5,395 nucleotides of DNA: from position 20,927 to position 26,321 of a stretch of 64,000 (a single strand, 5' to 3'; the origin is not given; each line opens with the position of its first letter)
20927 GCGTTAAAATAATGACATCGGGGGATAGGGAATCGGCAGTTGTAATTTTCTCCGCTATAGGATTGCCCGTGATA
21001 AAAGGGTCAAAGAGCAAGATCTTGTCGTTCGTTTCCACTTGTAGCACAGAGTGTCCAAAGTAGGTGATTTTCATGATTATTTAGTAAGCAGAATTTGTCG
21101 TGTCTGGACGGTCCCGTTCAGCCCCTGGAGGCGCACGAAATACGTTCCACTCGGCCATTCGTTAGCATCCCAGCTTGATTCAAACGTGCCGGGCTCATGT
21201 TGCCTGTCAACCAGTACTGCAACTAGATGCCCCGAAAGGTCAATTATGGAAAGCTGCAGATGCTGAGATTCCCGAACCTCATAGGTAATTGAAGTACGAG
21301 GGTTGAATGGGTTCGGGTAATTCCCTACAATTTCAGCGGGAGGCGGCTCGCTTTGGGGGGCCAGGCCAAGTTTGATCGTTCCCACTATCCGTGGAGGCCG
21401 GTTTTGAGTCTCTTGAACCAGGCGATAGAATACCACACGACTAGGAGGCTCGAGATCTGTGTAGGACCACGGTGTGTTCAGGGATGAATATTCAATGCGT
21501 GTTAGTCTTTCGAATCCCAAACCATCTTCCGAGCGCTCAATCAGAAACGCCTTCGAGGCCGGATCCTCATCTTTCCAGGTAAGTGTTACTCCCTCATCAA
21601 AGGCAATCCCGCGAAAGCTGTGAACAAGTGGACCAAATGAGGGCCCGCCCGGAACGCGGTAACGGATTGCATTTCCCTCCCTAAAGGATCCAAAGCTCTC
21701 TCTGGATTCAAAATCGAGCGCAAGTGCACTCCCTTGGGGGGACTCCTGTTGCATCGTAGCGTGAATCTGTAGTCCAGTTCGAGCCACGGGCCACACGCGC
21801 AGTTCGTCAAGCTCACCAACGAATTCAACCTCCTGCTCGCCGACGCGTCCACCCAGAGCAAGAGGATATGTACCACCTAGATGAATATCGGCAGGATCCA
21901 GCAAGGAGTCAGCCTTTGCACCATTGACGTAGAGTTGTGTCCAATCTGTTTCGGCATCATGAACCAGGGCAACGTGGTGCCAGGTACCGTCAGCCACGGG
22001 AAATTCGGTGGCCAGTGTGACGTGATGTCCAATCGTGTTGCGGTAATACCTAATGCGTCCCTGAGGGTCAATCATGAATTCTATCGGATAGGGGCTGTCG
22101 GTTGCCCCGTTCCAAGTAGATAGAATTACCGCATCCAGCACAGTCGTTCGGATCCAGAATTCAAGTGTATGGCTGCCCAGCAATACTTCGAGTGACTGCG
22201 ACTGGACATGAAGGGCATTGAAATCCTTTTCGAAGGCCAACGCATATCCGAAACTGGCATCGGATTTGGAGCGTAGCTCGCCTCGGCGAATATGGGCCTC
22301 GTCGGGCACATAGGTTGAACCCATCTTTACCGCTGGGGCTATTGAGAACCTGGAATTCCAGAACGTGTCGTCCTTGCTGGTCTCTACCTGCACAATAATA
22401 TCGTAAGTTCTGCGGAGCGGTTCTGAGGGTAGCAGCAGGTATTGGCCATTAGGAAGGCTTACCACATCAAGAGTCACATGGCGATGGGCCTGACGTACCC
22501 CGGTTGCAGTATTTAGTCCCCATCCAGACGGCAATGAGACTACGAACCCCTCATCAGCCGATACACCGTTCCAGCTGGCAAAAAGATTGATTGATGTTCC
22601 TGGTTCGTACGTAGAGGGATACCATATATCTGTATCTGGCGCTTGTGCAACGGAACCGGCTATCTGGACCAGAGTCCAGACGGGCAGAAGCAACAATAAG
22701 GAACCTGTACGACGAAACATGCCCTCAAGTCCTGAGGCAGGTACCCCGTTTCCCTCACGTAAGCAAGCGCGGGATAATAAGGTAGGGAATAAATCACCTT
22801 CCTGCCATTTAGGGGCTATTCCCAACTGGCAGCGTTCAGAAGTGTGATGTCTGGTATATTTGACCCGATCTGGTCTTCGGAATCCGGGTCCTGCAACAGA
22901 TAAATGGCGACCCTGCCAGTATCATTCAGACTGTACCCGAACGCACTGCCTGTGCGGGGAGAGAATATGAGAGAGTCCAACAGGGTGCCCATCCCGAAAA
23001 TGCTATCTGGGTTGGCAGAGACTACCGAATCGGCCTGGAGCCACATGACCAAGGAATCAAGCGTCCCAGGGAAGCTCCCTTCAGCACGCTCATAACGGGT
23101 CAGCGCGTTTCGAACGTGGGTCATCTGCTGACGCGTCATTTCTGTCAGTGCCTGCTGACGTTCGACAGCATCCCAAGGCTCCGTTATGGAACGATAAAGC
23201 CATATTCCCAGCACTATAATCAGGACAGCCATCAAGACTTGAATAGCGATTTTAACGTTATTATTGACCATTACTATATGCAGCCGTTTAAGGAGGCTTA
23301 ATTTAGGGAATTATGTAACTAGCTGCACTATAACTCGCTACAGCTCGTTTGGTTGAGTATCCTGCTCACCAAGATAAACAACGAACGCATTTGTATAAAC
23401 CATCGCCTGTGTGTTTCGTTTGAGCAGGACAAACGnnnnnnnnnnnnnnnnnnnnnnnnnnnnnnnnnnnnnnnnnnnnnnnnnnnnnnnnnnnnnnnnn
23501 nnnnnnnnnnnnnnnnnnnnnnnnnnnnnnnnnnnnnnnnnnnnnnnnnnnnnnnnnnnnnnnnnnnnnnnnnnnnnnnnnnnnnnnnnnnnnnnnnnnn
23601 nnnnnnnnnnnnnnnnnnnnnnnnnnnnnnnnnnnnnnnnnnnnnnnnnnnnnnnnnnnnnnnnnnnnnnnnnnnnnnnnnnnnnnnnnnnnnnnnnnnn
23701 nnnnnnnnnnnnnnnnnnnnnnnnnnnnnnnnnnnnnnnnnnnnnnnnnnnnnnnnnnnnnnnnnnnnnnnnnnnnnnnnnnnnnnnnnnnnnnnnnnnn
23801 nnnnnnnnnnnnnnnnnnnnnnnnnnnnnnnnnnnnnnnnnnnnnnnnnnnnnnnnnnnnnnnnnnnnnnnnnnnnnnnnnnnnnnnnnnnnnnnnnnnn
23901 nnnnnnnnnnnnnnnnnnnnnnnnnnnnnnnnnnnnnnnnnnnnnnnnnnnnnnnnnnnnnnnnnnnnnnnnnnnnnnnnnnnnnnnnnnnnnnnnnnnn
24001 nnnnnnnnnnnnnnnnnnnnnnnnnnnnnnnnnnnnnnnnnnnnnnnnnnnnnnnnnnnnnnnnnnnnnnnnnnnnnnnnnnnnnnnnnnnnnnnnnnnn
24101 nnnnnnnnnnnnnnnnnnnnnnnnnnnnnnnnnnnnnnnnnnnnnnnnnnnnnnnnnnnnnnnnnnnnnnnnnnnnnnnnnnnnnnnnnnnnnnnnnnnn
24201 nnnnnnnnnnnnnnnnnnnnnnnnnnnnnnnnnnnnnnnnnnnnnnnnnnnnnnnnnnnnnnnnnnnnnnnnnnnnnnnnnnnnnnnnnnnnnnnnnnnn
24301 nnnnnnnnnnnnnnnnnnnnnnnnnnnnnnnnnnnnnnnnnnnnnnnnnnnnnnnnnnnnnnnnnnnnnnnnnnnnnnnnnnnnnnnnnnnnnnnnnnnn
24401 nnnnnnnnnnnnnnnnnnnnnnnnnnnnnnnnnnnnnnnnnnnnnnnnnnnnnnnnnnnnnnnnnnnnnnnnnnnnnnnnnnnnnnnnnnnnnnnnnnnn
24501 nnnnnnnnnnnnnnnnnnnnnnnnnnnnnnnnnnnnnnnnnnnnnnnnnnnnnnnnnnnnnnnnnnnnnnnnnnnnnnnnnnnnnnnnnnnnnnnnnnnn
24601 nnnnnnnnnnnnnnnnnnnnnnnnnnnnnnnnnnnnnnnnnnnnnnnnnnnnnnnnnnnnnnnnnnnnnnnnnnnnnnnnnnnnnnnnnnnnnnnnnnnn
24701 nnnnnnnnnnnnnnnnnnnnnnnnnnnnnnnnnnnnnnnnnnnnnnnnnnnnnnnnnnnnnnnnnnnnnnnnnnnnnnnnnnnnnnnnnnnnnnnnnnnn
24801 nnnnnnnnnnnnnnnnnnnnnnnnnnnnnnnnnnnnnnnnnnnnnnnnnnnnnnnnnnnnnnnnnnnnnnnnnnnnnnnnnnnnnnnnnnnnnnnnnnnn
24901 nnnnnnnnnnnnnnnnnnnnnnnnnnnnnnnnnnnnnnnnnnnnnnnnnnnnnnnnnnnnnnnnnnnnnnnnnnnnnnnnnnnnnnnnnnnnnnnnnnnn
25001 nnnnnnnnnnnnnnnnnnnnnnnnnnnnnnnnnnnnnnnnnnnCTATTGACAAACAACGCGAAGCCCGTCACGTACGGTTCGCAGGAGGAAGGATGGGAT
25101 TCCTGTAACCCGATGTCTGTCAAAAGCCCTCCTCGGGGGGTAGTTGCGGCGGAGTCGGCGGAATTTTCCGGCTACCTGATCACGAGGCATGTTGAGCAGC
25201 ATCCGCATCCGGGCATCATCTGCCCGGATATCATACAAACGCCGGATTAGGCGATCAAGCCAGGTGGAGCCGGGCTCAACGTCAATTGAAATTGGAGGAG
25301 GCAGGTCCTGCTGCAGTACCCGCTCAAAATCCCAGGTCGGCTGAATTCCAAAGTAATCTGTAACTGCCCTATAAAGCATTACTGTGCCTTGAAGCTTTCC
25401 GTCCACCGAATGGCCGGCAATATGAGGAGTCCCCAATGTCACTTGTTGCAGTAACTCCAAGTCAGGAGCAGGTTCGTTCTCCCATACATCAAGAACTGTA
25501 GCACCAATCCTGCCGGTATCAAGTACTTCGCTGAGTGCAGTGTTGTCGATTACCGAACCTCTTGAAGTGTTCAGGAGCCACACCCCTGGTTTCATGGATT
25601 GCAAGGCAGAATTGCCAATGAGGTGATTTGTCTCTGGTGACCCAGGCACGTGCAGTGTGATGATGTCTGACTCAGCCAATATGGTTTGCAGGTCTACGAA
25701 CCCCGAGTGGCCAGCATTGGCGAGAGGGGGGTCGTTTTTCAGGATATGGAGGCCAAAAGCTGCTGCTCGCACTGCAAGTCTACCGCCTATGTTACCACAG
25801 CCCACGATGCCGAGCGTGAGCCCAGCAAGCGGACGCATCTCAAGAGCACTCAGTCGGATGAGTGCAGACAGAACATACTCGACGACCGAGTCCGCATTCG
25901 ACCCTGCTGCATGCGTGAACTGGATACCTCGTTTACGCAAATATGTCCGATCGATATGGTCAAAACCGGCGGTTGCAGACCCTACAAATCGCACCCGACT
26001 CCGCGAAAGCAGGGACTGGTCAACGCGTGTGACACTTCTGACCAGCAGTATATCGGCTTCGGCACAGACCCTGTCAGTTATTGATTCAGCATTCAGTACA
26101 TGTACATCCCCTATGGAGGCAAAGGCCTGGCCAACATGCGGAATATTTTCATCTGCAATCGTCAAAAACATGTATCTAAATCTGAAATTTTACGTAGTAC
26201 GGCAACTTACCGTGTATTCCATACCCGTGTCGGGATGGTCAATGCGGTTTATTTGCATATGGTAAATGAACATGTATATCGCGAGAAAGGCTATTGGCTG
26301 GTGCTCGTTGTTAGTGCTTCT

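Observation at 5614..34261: Window-scale expansion: six paralogues of one 'GEGPGE[YF]' beta-propeller family, every cluster sitting inside a duplication junction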

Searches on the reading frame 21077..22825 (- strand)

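Call 74: search_protein_families(library=pfam, proteins=[window:21077-22825:-], max_evalue=0.001)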
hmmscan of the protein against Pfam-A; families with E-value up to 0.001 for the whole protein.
window:21077-22825:- (582 aa): 3 families
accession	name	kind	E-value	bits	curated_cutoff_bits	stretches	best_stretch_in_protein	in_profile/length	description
PF13385.13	Laminin_G_3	-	3.1e-22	79.8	27.6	1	208-354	8-150/151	Concanavalin A-like lectin/glucanases superfamily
PF18962.6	Por_Secre_tail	-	1.8e-10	41.4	27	1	503-577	2-73/75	Secretion system C-terminal sorting domain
PF02210.31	Laminin_G_2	-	2.4e-06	28.4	22.9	1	225-344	1-123/126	Laminin G domain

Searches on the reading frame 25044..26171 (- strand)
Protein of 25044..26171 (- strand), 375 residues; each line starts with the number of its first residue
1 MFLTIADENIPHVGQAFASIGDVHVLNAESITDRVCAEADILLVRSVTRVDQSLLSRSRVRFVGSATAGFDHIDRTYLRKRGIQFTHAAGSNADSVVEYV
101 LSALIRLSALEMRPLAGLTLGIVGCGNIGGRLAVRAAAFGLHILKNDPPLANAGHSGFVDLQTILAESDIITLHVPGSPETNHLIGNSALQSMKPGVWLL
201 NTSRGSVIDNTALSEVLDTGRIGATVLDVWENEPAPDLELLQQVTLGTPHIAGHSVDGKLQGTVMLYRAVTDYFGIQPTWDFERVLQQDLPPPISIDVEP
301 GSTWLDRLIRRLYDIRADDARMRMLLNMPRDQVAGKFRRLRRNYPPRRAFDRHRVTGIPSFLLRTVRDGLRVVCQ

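Call 13: search_protein_families(library=pfam, proteins=[window:25044-26171:-], max_evalue=0.001)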
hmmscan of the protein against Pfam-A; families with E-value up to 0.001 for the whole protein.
window:25044-26171:- (375 aa): 3 families
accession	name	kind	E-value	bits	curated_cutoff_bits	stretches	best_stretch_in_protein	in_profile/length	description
PF02826.25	2-Hacid_dh_C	-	7.4e-41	139.9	25.1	1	110-252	29-178/178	D-isomer specific 2-hydroxyacid dehydrogenase, NAD binding domain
PF00389.36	2-Hacid_dh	-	8.9e-16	58.2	24.6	1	10-194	12-103/134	D-isomer specific 2-hydroxyacid dehydrogenase, catalytic domain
PF11890.14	DUF3410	-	2.1e-11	43.9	31.4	1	302-360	18-71/81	Domain of unknown function (DUF3410)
